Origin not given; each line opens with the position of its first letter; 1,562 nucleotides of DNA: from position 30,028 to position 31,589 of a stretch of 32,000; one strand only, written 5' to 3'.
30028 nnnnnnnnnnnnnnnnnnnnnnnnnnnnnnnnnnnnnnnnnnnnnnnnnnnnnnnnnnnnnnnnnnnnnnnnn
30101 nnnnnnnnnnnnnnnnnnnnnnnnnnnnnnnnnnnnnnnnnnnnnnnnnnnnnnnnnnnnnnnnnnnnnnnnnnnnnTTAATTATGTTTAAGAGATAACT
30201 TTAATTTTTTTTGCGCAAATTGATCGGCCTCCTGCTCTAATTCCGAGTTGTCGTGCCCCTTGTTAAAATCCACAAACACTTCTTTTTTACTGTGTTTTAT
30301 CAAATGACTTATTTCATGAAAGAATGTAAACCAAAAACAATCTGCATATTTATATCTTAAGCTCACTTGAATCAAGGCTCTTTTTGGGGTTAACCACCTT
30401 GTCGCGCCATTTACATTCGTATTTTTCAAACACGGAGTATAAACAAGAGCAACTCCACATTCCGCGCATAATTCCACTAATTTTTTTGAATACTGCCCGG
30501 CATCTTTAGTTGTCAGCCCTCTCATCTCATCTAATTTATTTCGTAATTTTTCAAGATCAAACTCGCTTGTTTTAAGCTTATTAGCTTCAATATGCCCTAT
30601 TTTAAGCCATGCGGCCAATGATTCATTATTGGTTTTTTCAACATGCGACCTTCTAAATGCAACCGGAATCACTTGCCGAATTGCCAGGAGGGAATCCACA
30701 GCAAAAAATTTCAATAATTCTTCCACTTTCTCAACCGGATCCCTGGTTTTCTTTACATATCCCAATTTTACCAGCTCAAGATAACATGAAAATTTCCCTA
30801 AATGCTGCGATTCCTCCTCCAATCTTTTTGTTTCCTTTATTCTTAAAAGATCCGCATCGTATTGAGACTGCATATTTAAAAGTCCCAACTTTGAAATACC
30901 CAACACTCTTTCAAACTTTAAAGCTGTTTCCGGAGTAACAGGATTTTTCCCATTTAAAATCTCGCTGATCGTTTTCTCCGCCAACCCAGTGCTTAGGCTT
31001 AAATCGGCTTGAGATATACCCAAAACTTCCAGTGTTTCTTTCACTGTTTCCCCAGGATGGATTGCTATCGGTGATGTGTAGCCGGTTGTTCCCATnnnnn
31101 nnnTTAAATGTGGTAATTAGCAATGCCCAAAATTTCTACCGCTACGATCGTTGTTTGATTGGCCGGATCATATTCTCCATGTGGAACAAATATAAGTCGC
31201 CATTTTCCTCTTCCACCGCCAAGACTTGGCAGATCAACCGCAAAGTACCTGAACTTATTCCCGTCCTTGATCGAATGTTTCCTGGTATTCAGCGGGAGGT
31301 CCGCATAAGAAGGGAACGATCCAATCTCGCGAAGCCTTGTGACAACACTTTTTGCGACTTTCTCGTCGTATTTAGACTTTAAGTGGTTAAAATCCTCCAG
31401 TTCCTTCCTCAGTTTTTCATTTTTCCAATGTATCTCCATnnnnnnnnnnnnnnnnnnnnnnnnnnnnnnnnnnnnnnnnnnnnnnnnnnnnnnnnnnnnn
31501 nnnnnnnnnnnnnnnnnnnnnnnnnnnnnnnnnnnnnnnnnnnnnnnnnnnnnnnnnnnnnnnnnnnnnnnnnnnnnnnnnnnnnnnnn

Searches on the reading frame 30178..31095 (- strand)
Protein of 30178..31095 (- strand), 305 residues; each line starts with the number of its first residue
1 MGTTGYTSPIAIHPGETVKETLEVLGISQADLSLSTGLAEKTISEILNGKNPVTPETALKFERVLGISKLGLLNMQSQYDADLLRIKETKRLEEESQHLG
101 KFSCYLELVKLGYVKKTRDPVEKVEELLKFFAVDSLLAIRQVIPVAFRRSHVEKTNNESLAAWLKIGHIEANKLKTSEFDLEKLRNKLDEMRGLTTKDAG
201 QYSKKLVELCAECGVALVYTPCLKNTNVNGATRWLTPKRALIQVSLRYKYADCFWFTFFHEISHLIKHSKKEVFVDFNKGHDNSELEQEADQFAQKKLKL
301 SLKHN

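Call 4: search_protein_families(library=pfam, proteins=[window:30178-31095:-], max_evalue=0.01)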
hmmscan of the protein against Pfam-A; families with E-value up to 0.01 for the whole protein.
window:30178-31095:- (305 aa): 5 families
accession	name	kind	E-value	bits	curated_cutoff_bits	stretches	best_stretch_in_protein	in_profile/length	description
PF01381.28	HTH_3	-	6.2e-09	36.2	23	1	25-68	8-51/55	Helix-turn-helix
PF06114.19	Peptidase_M78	-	0.00013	22.2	22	1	255-295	43-83/123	IrrE N-terminal-like domain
PF12844.13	HTH_19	-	0.00019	21.7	30.2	1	15-58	1-41/64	Helix-turn-helix domain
PF13058.12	DUF3920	-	0.0012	19.4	27.3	1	241-299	64-120/126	Protein of unknown function (DUF3920)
PF13443.12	HTH_26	-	0.0043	17.7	22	1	26-67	10-52/63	Cro/C1-type HTH DNA-binding domain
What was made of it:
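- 30178..31095 (-): A neighbour, not part of the circuit. HigA-type HTH antitoxin domain fused to an M78 (ImmA/IrrE-like) peptidase domain with an HExxH motif. HTH_3 and Peptidase_M78 (call 4).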

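Call 9: find_encoding_contigs(protein=window:30178-31095:-, flank=10000, max_places=10)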
Protein window:30178-31095:- (305 aa): 4 contigs read that carry it; 2 places shown.
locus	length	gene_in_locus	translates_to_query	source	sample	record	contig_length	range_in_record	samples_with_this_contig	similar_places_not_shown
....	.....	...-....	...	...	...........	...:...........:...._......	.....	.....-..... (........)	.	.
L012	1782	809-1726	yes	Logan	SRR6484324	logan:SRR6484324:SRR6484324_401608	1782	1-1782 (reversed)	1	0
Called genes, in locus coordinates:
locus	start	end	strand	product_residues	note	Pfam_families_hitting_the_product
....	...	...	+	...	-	-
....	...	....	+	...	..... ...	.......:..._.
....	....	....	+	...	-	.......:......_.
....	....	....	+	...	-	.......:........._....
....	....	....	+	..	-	-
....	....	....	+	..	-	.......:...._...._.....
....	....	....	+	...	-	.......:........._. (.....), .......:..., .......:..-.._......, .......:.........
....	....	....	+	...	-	-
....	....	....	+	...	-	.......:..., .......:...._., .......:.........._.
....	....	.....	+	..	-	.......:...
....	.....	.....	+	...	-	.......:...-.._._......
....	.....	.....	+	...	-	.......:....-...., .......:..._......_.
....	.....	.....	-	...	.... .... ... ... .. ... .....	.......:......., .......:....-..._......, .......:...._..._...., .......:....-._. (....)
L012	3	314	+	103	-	?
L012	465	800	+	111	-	-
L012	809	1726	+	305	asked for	PF01381:HTH_3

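Call 27: search_protein_families(library=ncbifam, proteins=[window:30178-31095:-], max_evalue=1)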
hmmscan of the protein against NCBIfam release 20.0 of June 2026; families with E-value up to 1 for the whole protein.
window:30178-31095:- (305 aa): 11 families
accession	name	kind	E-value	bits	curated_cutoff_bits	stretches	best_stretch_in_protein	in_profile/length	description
TIGR02607.1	antidote_HigA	equivalog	5.4e-17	61.4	47.7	1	12-81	5-75/81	HigA family addiction module antitoxin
TIGR03070.1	couple_hipB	subfamily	0.00018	21.4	71.65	1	16-67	5-56/58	type II toxin-antitoxin system Y4mF family antitoxin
TIGR00270.2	TIGR00270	equivalog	0.0042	16.9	110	1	16-68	78-130/159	multiprotein bridging factor aMBF1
NF052239.1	antitox_spr1629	equivalog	0.0092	15.1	335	1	233-296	187-248/377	spr1629 family repressor/antitoxin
NF007238.0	PRK09672.1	equivalog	0.014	14.6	274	1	256-296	167-202/309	phage exclusion protein Lit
NF011084.0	PRK14511.1-1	equivalog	0.015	14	1021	1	126-190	202-262/728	malto-oligosyltrehalose synthase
TIGR00673.1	cynS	equivalog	0.017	15.1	113.3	0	83-144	13-74/150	cyanase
TIGR00549.1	mevalon_kin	equivalog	0.017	14.6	163.05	1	95-199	159-265/276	mevalonate kinase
TIGR04111.1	BcepMu_gp16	hypoth_equivalog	0.033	14.1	34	1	16-50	3-37/55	phage-associated protein, BcepMu gp16 family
NF003162.0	PRK04140.1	equivalog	0.05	12.6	263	1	15-85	128-191/317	transcriptional regulator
TIGR02614.1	ftsW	equivalog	0.096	11.8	337.5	1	215-261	76-123/357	putative lipid II flippase FtsW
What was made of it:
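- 30178..31095 (-): TIGR02607, 61.4 bits against cutoff 47.7 (call 27).
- Closest known: ImmR/ImmA of ICEBs1 and DdrO/IrrE of Deinococcus. Different: The HTH is HigA-type (call 27).
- Its HTH is a HigA-family antitoxin domain scoring above the curated cutoff (call 27).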

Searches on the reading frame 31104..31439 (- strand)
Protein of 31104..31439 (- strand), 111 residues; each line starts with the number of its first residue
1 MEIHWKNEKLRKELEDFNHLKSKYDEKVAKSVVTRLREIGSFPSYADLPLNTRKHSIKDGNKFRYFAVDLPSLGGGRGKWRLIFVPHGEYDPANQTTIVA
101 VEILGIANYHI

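Call 4: search_protein_families(library=pfam, proteins=[window:31104-31439:-], max_evalue=0.01)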
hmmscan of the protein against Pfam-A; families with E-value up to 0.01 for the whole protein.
window:31104-31439:- (111 aa): 0 families

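Call 15: search_protein_families(library=ncbifam, proteins=[window:31104-31439:-], max_evalue=0.001)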
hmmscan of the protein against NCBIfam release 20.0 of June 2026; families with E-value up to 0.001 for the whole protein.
window:31104-31439:- (111 aa): 0 families

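Call 27: search_protein_families(library=ncbifam, proteins=[window:31104-31439:-], max_evalue=1)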
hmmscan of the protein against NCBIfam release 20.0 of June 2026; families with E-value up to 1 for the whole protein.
window:31104-31439:- (111 aa): 0 families

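Call 28: search_protein_families(library=pfam, proteins=[window:31104-31439:-], max_evalue=10)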
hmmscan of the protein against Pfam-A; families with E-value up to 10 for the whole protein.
window:31104-31439:- (111 aa): 1 family
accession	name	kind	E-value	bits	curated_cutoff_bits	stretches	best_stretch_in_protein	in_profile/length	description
PF03469.19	XH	-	0.15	12.5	22.2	1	7-42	57-92/131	XH domain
